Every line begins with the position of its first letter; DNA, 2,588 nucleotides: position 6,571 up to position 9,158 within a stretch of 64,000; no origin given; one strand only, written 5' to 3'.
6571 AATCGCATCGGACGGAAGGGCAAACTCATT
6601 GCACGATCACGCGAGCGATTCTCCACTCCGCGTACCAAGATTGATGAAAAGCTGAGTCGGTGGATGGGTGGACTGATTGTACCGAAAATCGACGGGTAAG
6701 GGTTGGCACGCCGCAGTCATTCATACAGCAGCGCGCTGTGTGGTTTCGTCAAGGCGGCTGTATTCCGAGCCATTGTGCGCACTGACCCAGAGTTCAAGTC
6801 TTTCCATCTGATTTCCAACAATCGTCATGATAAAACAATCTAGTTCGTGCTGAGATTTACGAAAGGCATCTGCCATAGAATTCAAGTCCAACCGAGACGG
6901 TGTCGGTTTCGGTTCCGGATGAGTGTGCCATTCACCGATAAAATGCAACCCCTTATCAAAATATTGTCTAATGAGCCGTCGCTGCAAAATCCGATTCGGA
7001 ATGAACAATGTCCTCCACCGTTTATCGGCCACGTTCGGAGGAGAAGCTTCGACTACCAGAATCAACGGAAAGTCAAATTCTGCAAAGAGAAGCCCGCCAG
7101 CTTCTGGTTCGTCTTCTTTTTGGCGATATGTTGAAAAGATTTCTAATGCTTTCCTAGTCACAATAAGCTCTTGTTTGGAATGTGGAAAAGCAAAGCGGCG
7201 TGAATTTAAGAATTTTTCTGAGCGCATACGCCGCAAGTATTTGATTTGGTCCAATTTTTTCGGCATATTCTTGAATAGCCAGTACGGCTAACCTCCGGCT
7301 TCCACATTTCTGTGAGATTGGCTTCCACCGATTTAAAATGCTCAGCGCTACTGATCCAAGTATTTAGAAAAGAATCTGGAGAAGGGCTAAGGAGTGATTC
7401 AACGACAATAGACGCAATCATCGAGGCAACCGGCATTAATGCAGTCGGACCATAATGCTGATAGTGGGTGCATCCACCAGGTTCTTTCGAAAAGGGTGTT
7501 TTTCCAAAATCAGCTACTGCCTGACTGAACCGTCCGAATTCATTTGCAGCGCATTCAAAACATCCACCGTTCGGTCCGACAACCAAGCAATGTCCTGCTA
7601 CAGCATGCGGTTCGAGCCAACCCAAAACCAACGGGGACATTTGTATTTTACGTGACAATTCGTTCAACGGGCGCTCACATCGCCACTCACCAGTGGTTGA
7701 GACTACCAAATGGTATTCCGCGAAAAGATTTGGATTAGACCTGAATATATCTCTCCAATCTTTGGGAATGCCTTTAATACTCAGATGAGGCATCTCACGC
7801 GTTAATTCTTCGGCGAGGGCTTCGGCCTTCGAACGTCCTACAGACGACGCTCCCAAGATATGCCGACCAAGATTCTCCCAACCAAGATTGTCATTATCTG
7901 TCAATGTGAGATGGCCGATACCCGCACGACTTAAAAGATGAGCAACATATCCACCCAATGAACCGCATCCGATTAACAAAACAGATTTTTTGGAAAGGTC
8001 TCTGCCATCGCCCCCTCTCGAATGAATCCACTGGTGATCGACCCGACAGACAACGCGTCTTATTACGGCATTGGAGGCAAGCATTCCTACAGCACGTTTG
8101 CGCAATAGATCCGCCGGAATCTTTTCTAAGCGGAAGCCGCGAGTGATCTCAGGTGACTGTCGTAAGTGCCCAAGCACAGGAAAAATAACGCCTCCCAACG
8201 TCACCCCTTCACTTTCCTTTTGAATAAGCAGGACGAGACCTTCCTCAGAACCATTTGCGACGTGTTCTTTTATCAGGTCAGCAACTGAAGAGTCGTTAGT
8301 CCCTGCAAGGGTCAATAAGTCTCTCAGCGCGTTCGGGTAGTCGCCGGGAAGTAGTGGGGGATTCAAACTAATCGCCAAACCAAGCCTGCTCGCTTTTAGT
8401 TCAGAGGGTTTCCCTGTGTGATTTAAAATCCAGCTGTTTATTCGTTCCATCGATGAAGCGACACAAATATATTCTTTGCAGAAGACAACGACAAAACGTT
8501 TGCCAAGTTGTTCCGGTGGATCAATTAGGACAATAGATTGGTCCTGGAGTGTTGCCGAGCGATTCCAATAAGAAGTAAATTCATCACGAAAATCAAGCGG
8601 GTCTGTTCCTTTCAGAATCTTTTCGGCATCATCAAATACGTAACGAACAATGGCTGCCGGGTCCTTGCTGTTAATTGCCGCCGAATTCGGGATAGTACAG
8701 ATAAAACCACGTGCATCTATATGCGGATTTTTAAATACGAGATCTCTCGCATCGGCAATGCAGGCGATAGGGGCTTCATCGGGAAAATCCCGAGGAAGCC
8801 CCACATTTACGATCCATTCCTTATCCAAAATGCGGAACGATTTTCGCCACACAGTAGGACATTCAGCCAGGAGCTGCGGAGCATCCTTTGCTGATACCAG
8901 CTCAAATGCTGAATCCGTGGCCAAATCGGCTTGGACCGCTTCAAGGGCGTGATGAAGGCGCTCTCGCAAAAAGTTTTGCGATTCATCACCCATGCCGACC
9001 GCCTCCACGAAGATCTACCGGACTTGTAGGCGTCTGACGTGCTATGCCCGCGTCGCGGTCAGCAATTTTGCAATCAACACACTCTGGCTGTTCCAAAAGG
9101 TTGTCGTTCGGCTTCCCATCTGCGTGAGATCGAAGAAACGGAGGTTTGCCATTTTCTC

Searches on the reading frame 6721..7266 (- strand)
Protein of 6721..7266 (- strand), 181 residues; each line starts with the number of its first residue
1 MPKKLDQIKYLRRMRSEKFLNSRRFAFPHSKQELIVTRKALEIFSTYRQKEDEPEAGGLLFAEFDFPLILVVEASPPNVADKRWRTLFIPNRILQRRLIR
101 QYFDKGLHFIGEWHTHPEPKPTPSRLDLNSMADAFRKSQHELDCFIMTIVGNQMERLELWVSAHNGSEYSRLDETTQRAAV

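Call 7: search_protein_families(library=pfam, proteins=[window:6721-7266:-], max_evalue=0.01)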
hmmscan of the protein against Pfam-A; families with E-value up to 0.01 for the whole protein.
window:6721-7266:- (181 aa): 1 family
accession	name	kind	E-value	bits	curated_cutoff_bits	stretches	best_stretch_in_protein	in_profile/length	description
PF14464.11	Prok-JAB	-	8e-13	48.7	25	1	39-156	3-107/114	Prokaryotic homologs of the JAB domain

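Call 13: search_protein_families(library=padloc, proteins=[window:6721-7266:-], max_evalue=0.001)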
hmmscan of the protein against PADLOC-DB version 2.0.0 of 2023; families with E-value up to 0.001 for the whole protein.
window:6721-7266:- (181 aa): 27 families (the best 25 are shown)
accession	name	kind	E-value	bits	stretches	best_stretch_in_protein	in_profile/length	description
PDLC00891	JAB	-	2.8e-50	167.8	1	24-177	3-157/159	JAB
PDLC00898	JAB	-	4.8e-33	112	1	30-166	15-152/162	JAB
PDLC00896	JAB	-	6.8e-29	98.6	1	29-175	8-156/159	JAB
PDLC00902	JAB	-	9e-28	94.9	1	25-173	7-156/159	JAB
PDLC00887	JAB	-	5.5e-25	86.2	1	27-166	9-151/160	JAB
PDLC00888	JAB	-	1.1e-23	81.8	1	30-162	21-156/174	JAB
PDLC00892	JAB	-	1.6e-23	81.2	1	22-177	2-162/174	JAB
PDLC00890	JAB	-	2.7e-20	70.5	1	30-162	8-146/157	JAB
PDLC00909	JAB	-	3.2e-20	70.5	1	31-172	17-161/168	JAB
PDLC00899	JAB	-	3.2e-20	70.4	1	24-155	7-139/160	JAB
PDLC00894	JAB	-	1.2e-19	68.9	1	24-161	5-144/158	JAB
PDLC00900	JAB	-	3.6e-19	67.4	1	24-175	3-155/159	JAB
PDLC00908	JAB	-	1.2e-17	62.3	1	37-166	23-155/168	JAB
PDLC00903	JAB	-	1.2e-17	62.3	1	30-167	9-149/166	JAB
PDLC00901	JAB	-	1.7e-16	58.5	1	30-157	14-146/163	JAB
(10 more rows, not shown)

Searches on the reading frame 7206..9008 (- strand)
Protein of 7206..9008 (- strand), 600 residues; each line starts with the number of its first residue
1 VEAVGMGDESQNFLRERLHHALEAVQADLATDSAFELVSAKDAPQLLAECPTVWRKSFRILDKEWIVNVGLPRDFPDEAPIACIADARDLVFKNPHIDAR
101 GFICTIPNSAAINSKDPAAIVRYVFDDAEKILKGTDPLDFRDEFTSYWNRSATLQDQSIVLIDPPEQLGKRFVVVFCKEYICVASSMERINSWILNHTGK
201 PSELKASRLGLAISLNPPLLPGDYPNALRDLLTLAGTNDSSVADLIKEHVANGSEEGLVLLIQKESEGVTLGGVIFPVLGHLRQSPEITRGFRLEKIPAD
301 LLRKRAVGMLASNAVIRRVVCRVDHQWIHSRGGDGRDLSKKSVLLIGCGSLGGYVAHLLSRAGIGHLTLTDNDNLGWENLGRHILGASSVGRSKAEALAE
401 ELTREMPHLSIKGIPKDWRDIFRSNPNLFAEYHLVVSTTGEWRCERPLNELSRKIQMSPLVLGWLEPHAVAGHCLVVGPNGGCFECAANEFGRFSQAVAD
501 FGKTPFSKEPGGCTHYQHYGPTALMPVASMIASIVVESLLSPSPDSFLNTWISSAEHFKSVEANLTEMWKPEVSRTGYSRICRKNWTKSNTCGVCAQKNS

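Call 7: search_protein_families(library=pfam, proteins=[window:7206-9008:-], max_evalue=0.01)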
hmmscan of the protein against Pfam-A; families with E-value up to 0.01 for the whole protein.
window:7206-9008:- (600 aa): 2 families
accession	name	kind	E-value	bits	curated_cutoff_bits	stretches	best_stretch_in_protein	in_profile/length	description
PF00899.27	ThiF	-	1.3e-28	100.2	28.1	1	336-550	16-213/238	ThiF family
PF14461.11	Prok-E2_B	-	1.6e-08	35.1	25.4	1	68-152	42-130/135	Prokaryotic E2 family B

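Call 13: search_protein_families(library=padloc, proteins=[window:7206-9008:-], max_evalue=0.001)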
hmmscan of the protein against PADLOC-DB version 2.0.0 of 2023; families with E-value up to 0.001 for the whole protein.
window:7206-9008:- (600 aa): 32 families (the best 25 are shown)
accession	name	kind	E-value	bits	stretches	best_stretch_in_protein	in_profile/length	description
PDLC00836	E1-E2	-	2.1e-138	460.6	1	17-596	10-601/602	E1-E2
PDLC00837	E1-E2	-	5.7e-75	251.2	1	41-598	22-591/593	E1-E2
PDLC00850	E1-E2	-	1.6e-72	242.8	1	62-576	38-552/566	E1-E2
PDLC00856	E1-E2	-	2.1e-63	212.7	1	12-586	4-566/573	E1-E2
PDLC00840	E1-E2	-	2e-56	190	1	138-555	24-431/458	E1-E2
PDLC00832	E1-E2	-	3.9e-56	188.5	2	314-589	309-584/588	E1-E2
PDLC00853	E1-E2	-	5.9e-52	175.3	1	87-561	65-531/546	E1-E2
PDLC00834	E1-E2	-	1.1e-44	150.9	1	69-597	42-558/564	E1-E2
PDLC00849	E1-E2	-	1.9e-40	137.1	1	69-568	61-568/582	E1-E2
PDLC00831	E1-E2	-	4.2e-39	132.8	1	303-532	280-515/578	E1-E2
PDLC00846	E1-E2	-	5.7e-39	132.1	2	319-501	296-480/587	E1-E2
PDLC00826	E1-E2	-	1.7e-35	120.8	1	51-539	26-542/576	E1-E2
PDLC00842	E1-E2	-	4.6e-35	119.3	1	95-537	71-507/549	E1-E2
PDLC00843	E1-E2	-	9.3e-35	118.2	1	323-488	301-466/575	E1-E2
PDLC00851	E1-E2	-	4.2e-33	112.9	1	311-586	208-483/491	E1-E2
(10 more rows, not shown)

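Call 64: search_solved_structures(query=window:7206-9008:-, max_evalue=0.001)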
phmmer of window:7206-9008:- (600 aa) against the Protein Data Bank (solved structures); distinct sequences matched with E-value up to 0.001: 52.
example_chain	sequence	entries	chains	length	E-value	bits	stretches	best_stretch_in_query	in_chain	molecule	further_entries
7tsq_A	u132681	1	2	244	2.5e-13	52.3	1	328-443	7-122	Cap2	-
7to3_A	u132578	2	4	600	1.1e-12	50.1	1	328-443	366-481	Cap2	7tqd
7tsx_A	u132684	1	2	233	3.7e-12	48.4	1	335-444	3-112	Cap2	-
1jw9_B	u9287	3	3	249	8.9e-12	47.1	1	333-495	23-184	MOLYBDOPTERIN BIOSYNTHESIS MOEB PROTEIN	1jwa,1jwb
6om4_A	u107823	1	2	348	1.1e-11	46.8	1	338-487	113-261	MccB protein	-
3h5n_A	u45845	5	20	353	1.1e-11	46.8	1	339-487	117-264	MccB protein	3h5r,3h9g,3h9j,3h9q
3h5a_A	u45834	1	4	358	1.2e-11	46.8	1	339-487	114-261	MccB protein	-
1zud_1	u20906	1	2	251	1.2e-06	30.2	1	337-479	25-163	Adenylyltransferase thiF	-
1zfn_A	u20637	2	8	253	1.2e-06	30.1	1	337-479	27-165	Adenylyltransferase thiF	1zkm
9hmp_A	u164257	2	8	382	1.3e-06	30.1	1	336-420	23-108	tRNA threonylcarbamoyladenosine dehydratase 1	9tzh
9jtc_A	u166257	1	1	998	2.4e-06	29.2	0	341-403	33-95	UBA7 protein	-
8se9_A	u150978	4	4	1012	5.1e-06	28.1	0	333-409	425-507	Ubiquitin-like modifier-activating enzyme 7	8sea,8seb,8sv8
8oif_A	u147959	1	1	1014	5.1e-06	28.1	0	333-409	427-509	Ubiquitin-like modifier-activating enzyme 7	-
4rdh_A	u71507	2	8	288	6e-06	27.9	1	342-410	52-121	tRNA threonylcarbamoyladenosine dehydratase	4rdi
4d7a_A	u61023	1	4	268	6.4e-06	27.8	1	342-410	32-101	TRNA THREONYLCARBAMOYLADENOSINE DEHYDRATASE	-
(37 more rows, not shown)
